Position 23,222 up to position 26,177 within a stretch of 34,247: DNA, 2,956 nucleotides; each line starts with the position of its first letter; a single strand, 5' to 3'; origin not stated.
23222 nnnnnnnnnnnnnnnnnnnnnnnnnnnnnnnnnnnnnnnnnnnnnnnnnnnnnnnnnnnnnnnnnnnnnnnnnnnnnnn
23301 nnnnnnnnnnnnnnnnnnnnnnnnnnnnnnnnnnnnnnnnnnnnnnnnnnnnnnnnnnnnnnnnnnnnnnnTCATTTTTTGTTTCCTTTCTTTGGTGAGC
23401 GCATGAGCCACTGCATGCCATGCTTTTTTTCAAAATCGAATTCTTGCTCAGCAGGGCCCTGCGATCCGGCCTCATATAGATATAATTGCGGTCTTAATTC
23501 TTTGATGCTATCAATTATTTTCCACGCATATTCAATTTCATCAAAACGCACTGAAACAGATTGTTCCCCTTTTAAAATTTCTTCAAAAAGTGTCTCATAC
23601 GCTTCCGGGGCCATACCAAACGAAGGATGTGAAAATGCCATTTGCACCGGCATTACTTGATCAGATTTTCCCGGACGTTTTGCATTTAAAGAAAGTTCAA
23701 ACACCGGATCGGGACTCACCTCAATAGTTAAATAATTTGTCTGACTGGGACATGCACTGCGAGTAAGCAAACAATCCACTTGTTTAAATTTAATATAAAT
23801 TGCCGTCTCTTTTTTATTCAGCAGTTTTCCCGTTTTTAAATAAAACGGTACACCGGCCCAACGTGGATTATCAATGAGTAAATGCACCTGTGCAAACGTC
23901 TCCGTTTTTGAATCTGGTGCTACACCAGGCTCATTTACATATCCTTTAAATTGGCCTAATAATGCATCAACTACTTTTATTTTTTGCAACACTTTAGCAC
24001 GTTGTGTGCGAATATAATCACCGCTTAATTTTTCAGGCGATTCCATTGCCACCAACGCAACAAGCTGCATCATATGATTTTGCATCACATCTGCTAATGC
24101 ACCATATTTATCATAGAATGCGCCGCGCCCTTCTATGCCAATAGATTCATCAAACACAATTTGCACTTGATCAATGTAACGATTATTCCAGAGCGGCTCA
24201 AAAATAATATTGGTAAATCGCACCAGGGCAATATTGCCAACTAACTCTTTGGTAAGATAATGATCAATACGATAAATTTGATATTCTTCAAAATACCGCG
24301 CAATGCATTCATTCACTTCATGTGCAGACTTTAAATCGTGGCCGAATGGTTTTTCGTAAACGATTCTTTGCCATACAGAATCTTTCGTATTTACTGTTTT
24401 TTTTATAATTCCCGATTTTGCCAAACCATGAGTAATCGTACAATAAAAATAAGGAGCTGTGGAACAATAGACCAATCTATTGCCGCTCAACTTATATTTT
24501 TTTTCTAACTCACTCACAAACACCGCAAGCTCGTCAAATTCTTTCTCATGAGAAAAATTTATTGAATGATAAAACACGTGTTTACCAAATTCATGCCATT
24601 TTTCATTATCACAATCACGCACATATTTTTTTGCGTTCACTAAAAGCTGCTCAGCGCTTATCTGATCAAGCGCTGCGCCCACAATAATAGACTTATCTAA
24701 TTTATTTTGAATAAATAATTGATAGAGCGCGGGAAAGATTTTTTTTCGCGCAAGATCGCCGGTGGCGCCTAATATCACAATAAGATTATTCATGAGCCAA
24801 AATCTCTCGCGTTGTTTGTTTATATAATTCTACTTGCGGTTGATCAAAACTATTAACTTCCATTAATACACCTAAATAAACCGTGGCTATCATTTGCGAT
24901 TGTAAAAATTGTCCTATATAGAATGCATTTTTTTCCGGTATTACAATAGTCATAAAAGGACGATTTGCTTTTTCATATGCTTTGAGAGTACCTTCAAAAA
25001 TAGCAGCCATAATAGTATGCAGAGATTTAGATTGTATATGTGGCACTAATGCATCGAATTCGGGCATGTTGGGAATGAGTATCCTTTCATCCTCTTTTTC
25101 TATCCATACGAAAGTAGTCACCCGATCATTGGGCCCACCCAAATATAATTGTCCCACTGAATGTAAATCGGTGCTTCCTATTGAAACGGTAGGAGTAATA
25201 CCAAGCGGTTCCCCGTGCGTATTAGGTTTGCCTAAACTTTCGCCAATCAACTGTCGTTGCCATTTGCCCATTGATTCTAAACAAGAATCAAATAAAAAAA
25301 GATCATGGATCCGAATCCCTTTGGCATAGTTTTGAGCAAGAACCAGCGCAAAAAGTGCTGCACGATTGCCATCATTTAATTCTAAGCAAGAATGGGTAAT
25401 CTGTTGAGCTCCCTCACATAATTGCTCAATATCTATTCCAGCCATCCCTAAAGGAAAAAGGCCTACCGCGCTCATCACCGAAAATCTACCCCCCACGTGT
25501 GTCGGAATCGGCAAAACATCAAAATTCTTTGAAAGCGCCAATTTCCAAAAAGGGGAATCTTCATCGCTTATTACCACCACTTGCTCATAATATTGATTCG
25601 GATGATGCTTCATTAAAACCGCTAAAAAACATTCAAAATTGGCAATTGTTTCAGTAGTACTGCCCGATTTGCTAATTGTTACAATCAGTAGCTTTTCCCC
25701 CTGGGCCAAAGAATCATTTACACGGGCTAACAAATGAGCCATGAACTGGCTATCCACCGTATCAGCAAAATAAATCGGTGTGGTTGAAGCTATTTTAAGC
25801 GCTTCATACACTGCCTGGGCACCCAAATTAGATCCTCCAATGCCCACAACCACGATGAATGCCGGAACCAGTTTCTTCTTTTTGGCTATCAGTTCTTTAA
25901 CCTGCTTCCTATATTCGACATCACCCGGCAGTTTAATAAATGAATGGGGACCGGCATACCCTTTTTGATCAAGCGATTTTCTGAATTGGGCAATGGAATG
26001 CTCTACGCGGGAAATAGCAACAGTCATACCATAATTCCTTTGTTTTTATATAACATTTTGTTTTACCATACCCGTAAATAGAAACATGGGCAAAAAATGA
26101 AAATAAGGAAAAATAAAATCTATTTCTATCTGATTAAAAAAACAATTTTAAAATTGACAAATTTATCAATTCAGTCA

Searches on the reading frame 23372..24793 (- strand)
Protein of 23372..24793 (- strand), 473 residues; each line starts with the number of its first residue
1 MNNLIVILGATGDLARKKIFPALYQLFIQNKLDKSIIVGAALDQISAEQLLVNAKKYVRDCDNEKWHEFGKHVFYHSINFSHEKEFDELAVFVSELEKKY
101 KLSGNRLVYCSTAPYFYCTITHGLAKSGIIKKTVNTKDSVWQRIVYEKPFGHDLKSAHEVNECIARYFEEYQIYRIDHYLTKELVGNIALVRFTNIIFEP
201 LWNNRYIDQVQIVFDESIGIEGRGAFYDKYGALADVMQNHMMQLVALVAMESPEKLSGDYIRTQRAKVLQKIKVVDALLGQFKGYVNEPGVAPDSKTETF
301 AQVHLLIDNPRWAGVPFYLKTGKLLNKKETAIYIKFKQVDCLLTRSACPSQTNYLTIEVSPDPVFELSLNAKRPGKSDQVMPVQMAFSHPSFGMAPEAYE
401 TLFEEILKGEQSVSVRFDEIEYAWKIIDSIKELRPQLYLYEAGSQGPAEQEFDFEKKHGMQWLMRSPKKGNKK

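Call 22: search_protein_families(library=pfam, proteins=[window:23372-24793:-], max_evalue=0.00001)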
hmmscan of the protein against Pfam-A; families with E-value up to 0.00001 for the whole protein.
window:23372-24793:- (473 aa): 2 families
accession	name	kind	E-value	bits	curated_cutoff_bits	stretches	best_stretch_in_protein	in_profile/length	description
PF02781.21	G6PD_C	-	7.9e-88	294.8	27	1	190-462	2-295/296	Glucose-6-phosphate dehydrogenase, C-terminal domain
PF00479.28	G6PD_N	-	3.7e-51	174.8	22.1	1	6-187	1-183/183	Glucose-6-phosphate dehydrogenase, NAD binding domain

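Call 72: find_homologous_proteins(query=window:23372-24793:-, max_evalue=1e-50)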
Query window:23372-24793:- (473 aa): 7988 proteins with E <= 1e-50 among 8000 candidates; the best 120 are listed.
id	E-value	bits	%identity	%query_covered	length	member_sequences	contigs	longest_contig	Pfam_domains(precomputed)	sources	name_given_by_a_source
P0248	0.0e+0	1085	100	100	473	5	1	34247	PF02781.22,PF00479.29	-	-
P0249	0.0e+0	1045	97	99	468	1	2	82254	PF02781.22,PF00479.29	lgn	-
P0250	1.7e-279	945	82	100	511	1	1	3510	PF02781.22,PF00479.29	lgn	-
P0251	8.9e-277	936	86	100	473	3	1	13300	PF02781.22,PF00479.29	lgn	-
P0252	1.9e-273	925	86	99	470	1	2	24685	PF02781.22,PF00479.29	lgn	-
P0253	1.9e-273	925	85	100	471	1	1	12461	PF02781.22,PF00479.29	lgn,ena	-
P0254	1.1e-272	923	84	99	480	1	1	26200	PF02781.22,PF00479.29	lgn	-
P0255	8.6e-271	916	85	99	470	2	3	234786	PF02781.22,PF00479.29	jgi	jgi:glucose-6-phosphate 1-dehydrogenase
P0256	2.6e-269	912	83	100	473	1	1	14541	PF02781.22,PF00479.29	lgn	-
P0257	5.7e-266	901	83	99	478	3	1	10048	PF02781.22,PF00479.29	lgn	-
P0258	6.1e-265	897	81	98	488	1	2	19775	PF02781.22,PF00479.29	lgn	-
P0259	1.9e-263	892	82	100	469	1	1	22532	PF02781.22,PF00479.29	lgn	-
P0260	1.7e-259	879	81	100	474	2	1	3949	PF02781.22,PF00479.29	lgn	-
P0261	4.0e-259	878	80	100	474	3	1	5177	PF02781.22,PF00479.29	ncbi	-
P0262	5.8e-254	861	80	100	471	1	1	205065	PF02781.22,PF00479.29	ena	-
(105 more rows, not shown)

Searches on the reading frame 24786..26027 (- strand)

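Call 22: search_protein_families(library=pfam, proteins=[window:24786-26027:-], max_evalue=0.00001)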
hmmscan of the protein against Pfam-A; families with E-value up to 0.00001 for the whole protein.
window:24786-26027:- (413 aa): 1 family
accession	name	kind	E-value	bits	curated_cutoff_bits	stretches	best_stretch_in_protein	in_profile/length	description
PF00342.24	PGI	-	2.2e-28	99.6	22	1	58-411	99-467/486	Phosphoglucose isomerase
